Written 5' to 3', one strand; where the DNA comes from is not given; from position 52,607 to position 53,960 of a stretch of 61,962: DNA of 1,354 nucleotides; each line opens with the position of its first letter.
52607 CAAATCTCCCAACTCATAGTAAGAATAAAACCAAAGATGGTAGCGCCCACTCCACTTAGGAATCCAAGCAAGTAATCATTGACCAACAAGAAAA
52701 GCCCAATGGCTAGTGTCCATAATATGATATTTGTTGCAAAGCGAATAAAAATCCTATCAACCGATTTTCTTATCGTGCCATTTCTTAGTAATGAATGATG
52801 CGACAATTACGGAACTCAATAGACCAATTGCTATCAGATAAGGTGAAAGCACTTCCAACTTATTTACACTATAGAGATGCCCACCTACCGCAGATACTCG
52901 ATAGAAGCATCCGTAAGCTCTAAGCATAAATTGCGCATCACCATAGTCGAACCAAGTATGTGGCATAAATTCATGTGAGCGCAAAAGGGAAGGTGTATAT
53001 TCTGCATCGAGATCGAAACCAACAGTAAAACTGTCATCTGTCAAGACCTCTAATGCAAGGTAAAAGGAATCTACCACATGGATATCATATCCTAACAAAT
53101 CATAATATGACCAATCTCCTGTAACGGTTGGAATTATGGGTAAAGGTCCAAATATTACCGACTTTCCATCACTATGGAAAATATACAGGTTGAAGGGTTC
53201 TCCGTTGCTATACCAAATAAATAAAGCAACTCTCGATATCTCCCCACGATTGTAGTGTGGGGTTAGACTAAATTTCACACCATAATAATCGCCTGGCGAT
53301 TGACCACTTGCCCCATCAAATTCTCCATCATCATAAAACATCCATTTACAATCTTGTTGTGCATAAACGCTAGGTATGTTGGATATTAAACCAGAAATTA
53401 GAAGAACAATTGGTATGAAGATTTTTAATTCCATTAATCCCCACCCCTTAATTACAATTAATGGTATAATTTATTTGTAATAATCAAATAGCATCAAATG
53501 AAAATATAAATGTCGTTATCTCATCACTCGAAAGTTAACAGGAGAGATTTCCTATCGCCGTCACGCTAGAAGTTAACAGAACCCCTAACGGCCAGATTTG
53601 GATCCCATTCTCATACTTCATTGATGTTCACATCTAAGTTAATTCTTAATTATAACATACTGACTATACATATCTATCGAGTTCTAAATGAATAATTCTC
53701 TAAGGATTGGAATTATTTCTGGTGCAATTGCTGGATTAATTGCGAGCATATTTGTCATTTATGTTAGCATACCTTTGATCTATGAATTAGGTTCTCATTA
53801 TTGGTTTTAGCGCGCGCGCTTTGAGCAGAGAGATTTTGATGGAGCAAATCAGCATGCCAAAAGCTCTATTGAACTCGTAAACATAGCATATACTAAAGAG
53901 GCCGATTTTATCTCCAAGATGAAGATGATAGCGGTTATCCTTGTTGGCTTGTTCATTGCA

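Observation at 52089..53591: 1.49 kb two-gene cassette with bipartite 62-bp terminal inverted repeats and a target-site-like duplication, but no transposase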

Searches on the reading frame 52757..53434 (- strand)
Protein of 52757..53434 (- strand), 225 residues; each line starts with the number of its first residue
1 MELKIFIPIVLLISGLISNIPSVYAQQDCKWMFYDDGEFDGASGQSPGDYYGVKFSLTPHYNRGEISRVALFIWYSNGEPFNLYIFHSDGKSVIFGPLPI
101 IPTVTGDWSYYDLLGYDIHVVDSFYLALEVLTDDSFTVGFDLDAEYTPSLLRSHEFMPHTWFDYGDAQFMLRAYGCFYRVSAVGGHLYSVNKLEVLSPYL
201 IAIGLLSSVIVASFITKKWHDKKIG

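Call 15: search_protein_families(library=pfam, proteins=[window:52757-53434:-], max_evalue=0.1)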
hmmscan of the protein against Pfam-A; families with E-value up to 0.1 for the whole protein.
window:52757-53434:- (225 aa): 0 families

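Call 16: find_encoding_contigs(protein=window:52757-53434:-, flank=10000, max_places=10)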
Protein window:52757-53434:- (225 aa): no gene with exactly this product is on record in the collection.

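Call 19: find_homologous_proteins(query=window:52757-53434:-, max_evalue=0.001)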
Query window:52757-53434:- (225 aa): 5 proteins with E <= 0.001 among 195 candidates.
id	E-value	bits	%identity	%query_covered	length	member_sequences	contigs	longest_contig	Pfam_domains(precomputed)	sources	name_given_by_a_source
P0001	2.8e-150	517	100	100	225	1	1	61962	-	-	-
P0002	5.5e-115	401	82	97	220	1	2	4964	-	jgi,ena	-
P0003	2.2e-83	298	86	68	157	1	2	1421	-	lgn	-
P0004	1.6e-8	53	87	17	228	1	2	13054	-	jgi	jgi:hypothetical protein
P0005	7.5e-5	41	70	16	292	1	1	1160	PF24517.3,PF00688.25,PF06848.18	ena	-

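Call 20: find_encoding_contigs(protein=P0002, flank=10000, max_places=10)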
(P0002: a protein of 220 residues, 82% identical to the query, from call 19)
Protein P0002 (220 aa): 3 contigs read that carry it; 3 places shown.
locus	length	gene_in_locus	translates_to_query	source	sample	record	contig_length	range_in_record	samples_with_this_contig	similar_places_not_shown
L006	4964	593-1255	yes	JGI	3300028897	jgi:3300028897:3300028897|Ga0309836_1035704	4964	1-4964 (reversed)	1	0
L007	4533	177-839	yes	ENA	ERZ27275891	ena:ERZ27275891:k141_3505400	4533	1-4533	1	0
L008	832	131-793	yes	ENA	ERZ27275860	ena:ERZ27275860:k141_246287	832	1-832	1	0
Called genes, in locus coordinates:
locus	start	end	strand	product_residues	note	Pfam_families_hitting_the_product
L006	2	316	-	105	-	?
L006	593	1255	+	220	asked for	-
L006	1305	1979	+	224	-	-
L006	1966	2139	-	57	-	-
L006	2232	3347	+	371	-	PF00872:Transposase_mut (weak), PF13683:rve_3 (faint), PF00665:rve (weak), PF13610:DDE_Tnp_IS240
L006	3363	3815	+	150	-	-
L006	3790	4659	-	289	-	PF20505:DUF6731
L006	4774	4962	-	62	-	?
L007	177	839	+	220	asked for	-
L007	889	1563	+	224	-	-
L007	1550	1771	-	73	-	-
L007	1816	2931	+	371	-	PF00872:Transposase_mut (weak), PF13683:rve_3 (faint), PF00665:rve (weak), PF13610:DDE_Tnp_IS240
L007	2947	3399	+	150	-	-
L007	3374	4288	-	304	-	-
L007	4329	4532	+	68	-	?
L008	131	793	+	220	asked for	-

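Call 21: find_encoding_contigs(protein=P0004, flank=10000, max_places=10)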
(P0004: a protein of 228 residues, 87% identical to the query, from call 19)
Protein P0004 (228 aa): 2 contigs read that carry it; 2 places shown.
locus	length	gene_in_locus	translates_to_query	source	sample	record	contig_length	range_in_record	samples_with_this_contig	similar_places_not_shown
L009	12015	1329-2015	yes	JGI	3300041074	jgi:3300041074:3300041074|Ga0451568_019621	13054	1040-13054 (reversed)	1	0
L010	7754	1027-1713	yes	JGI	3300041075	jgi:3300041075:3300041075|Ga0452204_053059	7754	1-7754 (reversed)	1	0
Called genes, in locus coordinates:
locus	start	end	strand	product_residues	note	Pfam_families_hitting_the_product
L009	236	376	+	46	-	-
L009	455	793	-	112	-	-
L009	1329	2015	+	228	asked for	-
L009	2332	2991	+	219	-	PF04289:DUF447_N, PF20766:DUF447_C (weak)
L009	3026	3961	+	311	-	PF00288:GHMP_kinases_N, PF08544:GHMP_kinases_C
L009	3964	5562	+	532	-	PF20123:DUF6513 (weak), PF00809:Pterin_bind, PF14251:PterinBD-DUF4346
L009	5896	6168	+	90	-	PF00736:EF1_GNE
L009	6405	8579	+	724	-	PF02359:CDC48_N, PF02933:CDC48_2, PF00004:AAA, PF05496:RuvB_N, PF17862:AAA_lid_3, PF00004:AAA, PF06068:TIP49 (weak), PF17862:AAA_lid_3, +22 more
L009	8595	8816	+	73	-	-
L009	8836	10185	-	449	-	PF00083:Sugar_tr, PF07690:MFS_1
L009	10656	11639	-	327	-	PF01210:NAD_Gly3P_dh_N (weak), PF02737:3HCDH_N, PF00725:3HCDH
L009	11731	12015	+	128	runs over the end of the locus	PF00072:Response_reg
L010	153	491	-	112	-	-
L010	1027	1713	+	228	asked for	-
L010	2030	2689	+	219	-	PF04289:DUF447_N, PF20766:DUF447_C (weak)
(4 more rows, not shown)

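Call 22: find_encoding_contigs(protein=P0003, flank=10000, max_places=10)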
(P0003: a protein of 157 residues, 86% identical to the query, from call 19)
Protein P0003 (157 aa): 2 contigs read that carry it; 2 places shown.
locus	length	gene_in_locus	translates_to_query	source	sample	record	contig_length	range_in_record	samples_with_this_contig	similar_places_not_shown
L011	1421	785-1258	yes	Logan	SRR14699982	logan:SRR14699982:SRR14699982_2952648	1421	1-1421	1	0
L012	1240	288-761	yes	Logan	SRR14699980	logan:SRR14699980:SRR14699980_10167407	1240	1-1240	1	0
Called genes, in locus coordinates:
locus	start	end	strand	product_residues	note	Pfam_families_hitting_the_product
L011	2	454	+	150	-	?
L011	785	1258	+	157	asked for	-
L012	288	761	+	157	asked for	-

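Call 32: search_protein_families(library=pfam, proteins=[L006:2232-3347:+, L006:1305-1979:+, L006:3363-3815:+, L006:3790-4704:-, L006:1966-2187:-], max_evalue=0.05)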
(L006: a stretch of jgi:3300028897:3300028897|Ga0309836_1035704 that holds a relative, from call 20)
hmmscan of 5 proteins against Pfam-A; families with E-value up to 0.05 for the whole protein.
L006:2232-3347:+ (371 aa): 6 families
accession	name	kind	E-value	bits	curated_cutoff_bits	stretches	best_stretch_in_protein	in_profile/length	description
PF13610.12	DDE_Tnp_IS240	-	5.9e-21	75.5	27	1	201-334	3-136/139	DDE domain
PF00872.24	Transposase_mut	-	1.3e-06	28.1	21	1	134-190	95-151/379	Transposase, Mutator family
PF00665.32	rve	-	1.4e-06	28.9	32.6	1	197-284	3-94/102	Integrase core domain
PF13683.12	rve_3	-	9.2e-06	25.8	26.5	1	296-345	16-67/67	Integrase core domain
PF09723.15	Zn_ribbon_8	-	0.00057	20.3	34.4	1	118-130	6-18/41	Zinc ribbon domain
PF12762.13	DDE_Tnp_IS1595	-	0.011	16.1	27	1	259-308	78-127/153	ISXO2-like transposase domain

L006:1305-1979:+ (224 aa): 1 family
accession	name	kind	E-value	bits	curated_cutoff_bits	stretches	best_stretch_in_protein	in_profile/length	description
PF03366.22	YEATS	-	0.012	15.9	22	1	51-79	27-55/80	YEATS family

L006:3363-3815:+ (150 aa): 0 families

L006:3790-4704:- (304 aa): 0 families

L006:1966-2187:- (73 aa): 1 family
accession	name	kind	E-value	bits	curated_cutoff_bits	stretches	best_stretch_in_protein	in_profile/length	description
PF04014.23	MazE_antitoxin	-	0.00072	19.9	24.7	1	37-72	10-46/48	Antidote-toxin recognition MazE, bacterial antitoxin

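Call 34: search_protein_families(library=ncbifam, proteins=[L006:2232-3347:+, window:52757-53434:-, P0004, L006:1305-1979:+, L006:3363-3815:+, L006:3790-4704:-], max_evalue=0.05)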
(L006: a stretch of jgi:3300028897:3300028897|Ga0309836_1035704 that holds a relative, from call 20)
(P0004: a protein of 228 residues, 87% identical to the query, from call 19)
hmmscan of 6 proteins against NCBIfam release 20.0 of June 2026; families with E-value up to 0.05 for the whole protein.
L006:2232-3347:+ (371 aa): 11 families
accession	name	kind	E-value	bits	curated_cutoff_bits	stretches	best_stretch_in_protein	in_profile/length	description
NF033587.1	transpos_IS6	equivalog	4.8e-39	134.2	125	1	133-334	1-201/202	IS6 family transposase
NF033558.1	transpos_IS1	equivalog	3e-16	60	100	1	94-298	1-187/199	IS1 family transposase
NF033577.2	transpos_IS481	equivalog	4.2e-13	49.4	224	1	139-348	60-283/284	IS481 family transposase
NF033543.2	transpos_IS256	equivalog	2.7e-08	33.2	150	1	136-193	57-115/338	IS256 family transposase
NF033516.0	transpos_IS3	equivalog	5.8e-07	29.1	160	1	198-347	215-367/369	IS3 family transposase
NF033588.1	transpos_ISC774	exception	2.6e-06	27.1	200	1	150-313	28-167/195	IS6 family transposase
NF050000.1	IS1_IS1595_Zn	domain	2.7e-05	24.6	28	1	94-128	1-32/34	IS1/IS1595 family N-terminal zinc-binding domain-containing protein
NF048018.1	IS256_N_4Cys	domain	0.00014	22.5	27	1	94-127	2-31/31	transposase-like zinc-binding domain-containing protein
TIGR02605.1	CxxC_CxxC_SSSS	subfamily_domain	0.0013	18.7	31.3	0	118-135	6-23/52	FmdB family zinc ribbon protein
NF047912.1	ECs_2282_CxxC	subfamily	0.005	16.7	37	1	93-128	4-38/60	ECs_2282 family putative zinc-binding protein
NF048019.1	IS256_Zn_var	equivalog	0.031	13.5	150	0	96-173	2-65/304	IS256 family transposase, variant Zn-binding type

window:52757-53434:- (225 aa): 0 families

P0004 (228 aa): 0 families

L006:1305-1979:+ (224 aa): 0 families

L006:3363-3815:+ (150 aa): 1 family
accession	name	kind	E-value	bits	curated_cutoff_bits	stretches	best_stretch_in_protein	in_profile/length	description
NF001952.0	PRK00733.1-4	equivalog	0.037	12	912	1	39-107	262-332/782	sodium-translocating pyrophosphatase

L006:3790-4704:- (304 aa): 0 families

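Call 63: find_homologous_proteins(query=L006:2232-3347:+, max_evalue=1e-40)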
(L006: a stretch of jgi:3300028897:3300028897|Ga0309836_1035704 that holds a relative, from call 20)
Query L006:2232-3347:+ (371 aa): 1699 proteins with E <= 1e-40 among 2674 candidates; the best 120 are listed.
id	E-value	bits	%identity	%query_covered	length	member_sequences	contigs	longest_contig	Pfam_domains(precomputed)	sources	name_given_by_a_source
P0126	4.5e-252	853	100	100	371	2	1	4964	PF00665.33,PF13610.13,PF00872.25,PF13683.13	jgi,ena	-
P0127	1.1e-169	582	68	98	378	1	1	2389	PF13610.13,PF00872.25,PF13683.13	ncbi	-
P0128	1.3e-140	487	58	98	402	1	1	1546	PF13610.13,PF00872.25,PF13683.13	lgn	-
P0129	5.6e-140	485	57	98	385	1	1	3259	PF13610.13,PF13683.13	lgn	-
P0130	7.3e-139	481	57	98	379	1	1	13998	PF03050.21,PF13610.13,PF13683.13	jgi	jgi:putative transposase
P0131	7.5e-138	478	56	99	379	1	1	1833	PF03050.21,PF00665.33,PF13610.13,PF13683.13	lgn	-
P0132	8.7e-138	477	57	99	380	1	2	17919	PF03050.21,PF13610.13,PF13683.13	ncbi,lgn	ncbi:MAG: IS6 family transposase [Candidatus Bathyarchaeia archaeon]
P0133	3.3e-137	476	57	99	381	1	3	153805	PF03050.21,PF13610.13,PF13683.13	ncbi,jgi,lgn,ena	-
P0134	1.1e-136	474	56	99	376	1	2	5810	PF03050.21,PF00665.33,PF13610.13,PF13683.13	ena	-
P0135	1.2e-136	474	57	99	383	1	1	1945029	PF03050.21,PF13610.13,PF13683.13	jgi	-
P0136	4.3e-136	472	55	98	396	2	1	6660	PF13610.13,PF13683.13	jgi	jgi:transposase-like protein/predicted RNA-binding Zn-ribbon protein involved in translation (DUF161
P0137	6.7e-136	471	56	99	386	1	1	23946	PF03050.21,PF13610.13,PF13683.13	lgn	-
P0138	1.2e-135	470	56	99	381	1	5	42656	PF03050.21,PF13610.13,PF00872.25,PF13683.13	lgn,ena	-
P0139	2.4e-135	469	57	98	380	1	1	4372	PF03050.21,PF00665.33,PF13610.13,PF13683.13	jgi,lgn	jgi:transposase-like protein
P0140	4.6e-135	468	56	96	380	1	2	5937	PF00665.33,PF13610.13,PF13683.13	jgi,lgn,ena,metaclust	metaclust:\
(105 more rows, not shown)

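Call 64: find_encoding_contigs(protein=P0127, flank=5000, max_places=3)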
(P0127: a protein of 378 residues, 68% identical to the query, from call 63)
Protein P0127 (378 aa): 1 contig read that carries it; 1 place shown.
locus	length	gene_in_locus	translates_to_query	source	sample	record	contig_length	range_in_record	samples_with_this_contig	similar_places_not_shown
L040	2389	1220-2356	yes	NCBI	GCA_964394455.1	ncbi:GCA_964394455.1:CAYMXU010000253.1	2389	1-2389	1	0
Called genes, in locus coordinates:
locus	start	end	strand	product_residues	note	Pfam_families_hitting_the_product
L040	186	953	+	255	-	PF00227:Proteasome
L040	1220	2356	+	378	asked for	PF00872:Transposase_mut (weak), PF13610:DDE_Tnp_IS240, PF13683:rve_3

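Call 67: search_protein_families(library=padloc, proteins=[window:52757-53434:-, L006:1305-1979:+, L006:3790-4704:-], max_evalue=0.01)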
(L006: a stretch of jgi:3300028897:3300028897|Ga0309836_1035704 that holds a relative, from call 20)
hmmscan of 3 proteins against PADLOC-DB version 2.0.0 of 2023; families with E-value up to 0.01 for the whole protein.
window:52757-53434:- (225 aa): 0 families

L006:1305-1979:+ (224 aa): 0 families

L006:3790-4704:- (304 aa): 0 families

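Call 75: predict_structure(protein=window:52757-53434:-)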
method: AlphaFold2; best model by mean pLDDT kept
length: 225 residues; sequences in the alignment: 1
mean_pLDDT: 40.7   pTM: 0.24
mean pLDDT of the five models: 40.7, 39.5, 37.1, 35.4, 30.8
residues with pLDDT >= 90: 0; 70-90: 24; 50-70: 24; < 50: 177
segments of 3 or more residues with pLDDT < 50: 21-82, 84-94, 96-196
pLDDT, mean of each block of 10 residues (from residue 1): 65 61 33 31 32 33 33 40 43 43 33 32 28 28 27 30 34 30 27 48 74 81 60
secondary structure, 60 per line:
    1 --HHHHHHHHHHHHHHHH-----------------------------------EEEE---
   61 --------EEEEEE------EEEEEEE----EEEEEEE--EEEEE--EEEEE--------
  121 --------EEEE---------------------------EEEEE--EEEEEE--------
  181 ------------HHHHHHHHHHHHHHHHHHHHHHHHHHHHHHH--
elements in order: H3-18 E54-57 E69-74 E81-87 E92-98 E101-105 E108-112 E129-132 E160-164 E167-172 H193-223

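Call 92: search_dna_similar(query=L006:2232-3347:+, collection=plasmids, mode=protein, max_rows=12, max_evalue=1e-8)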
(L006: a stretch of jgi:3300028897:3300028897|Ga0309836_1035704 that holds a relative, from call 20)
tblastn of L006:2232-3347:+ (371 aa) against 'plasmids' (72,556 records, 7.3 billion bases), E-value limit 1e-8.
Records with a match: 609; places in all: 1624; records where one place covers at least 80% of the query: 11.
Best place of each record, by identity: <60% 609.
By first word of the organism name: Rhizobium 123; Burkholderia 113; Streptomyces 56; Bradyrhizobium 35; Agrobacterium 32; Roseomonas 23; Sinorhizobium 20; Bacillus 15; Clostridium 13; Mesorhizobium 12; and 64 more.
By predicted mobility (MOB-suite, as given by PLSDB): conjugative 267; non-mobilizable 253; mobilizable 89.
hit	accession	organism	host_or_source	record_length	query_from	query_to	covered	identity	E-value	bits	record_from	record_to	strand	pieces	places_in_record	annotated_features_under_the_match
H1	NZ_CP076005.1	Clostridium perfringens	Meatballs, FP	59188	58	358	81%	31.3%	1e-32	137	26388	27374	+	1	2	IS6 family transposase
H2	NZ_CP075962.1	Clostridium perfringens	Feces, FP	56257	58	358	81%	31.0%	8e-32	134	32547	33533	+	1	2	IS6 family transposase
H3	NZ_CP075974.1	Clostridium perfringens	Roast beef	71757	58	358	81%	30.7%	8e-31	131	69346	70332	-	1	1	IS6 family transposase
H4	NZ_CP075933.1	Clostridium perfringens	feces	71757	58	358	81%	30.7%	8e-31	131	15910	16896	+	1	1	IS6 family transposase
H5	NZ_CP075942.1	Clostridium perfringens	feces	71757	58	358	81%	30.7%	8e-31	131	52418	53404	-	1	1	IS6 family transposase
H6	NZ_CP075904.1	Clostridium perfringens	Pig feces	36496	58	358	81%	30.2%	1e-30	130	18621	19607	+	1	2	IS6-like element ISCpe7 family transposase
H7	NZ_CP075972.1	Clostridium perfringens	salmon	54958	58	358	81%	30.2%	1e-30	130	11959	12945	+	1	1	IS6-like element ISCpe7 family transposase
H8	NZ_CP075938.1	Clostridium perfringens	feces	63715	58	358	81%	30.2%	1e-30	130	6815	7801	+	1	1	IS6-like element ISCpe7 family transposase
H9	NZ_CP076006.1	Clostridium perfringens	Meatballs, FP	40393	58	352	80%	30.6%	6e-30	128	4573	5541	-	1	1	IS6-like element ISCpe7 family transposase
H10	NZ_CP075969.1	Clostridium perfringens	Rabbit meat, FP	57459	58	352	80%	30.6%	6e-30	128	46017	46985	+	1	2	IS6-like element ISCpe7 family transposase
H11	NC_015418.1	Clostridium botulinum BKT015925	-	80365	94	359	72%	31.0%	1e-28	125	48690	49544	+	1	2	IS6 family transposase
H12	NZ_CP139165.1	Robbsia andropogonis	Areca catechu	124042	16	349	90%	24.5%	4e-10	69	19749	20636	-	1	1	IS6 family transposase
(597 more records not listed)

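Call 93: get_annotated_region(hit=H6, flank=600)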
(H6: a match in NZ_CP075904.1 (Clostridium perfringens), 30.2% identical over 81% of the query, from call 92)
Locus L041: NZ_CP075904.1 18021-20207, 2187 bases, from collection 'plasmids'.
description: Clostridium perfringens strain CPS 2a plasmid pCPCPS2a_1
organism: Clostridium perfringens (NCBI taxid 1502)
taxonomy: Bacteria; Bacillota; Clostridia; Eubacteriales; Clostridiaceae; Clostridium; Clostridium perfringens
host: -; source: Pig feces; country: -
typing (MOB-suite, as given by PLSDB): mobilizable; replicon rep_cluster_1519; relaxase MOBM
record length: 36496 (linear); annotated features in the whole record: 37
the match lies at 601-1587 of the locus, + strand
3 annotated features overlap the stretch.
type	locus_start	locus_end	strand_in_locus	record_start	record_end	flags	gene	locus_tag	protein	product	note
CDS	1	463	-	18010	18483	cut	-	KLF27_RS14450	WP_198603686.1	threonine/serine exporter family protein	-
CDS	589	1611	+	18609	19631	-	-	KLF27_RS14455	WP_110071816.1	IS6-like element ISCpe7 family transposase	GO:0006313 - DNA transposition [Evidence IEA]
CDS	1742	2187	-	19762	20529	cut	-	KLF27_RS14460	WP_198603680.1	threonine/serine exporter family protein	-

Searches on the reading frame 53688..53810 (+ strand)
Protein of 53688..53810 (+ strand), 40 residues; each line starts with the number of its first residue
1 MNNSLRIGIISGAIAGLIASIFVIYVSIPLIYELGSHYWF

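Call 15: search_protein_families(library=pfam, proteins=[window:53688-53810:+], max_evalue=0.1)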
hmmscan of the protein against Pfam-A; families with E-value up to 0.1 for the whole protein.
window:53688-53810:+ (40 aa): 1 family
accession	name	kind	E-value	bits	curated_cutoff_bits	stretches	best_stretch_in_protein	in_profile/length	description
PF09490.15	CbtA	-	0.017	15.4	30.7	1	5-32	5-32/239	Probable cobalt transporter subunit (CbtA)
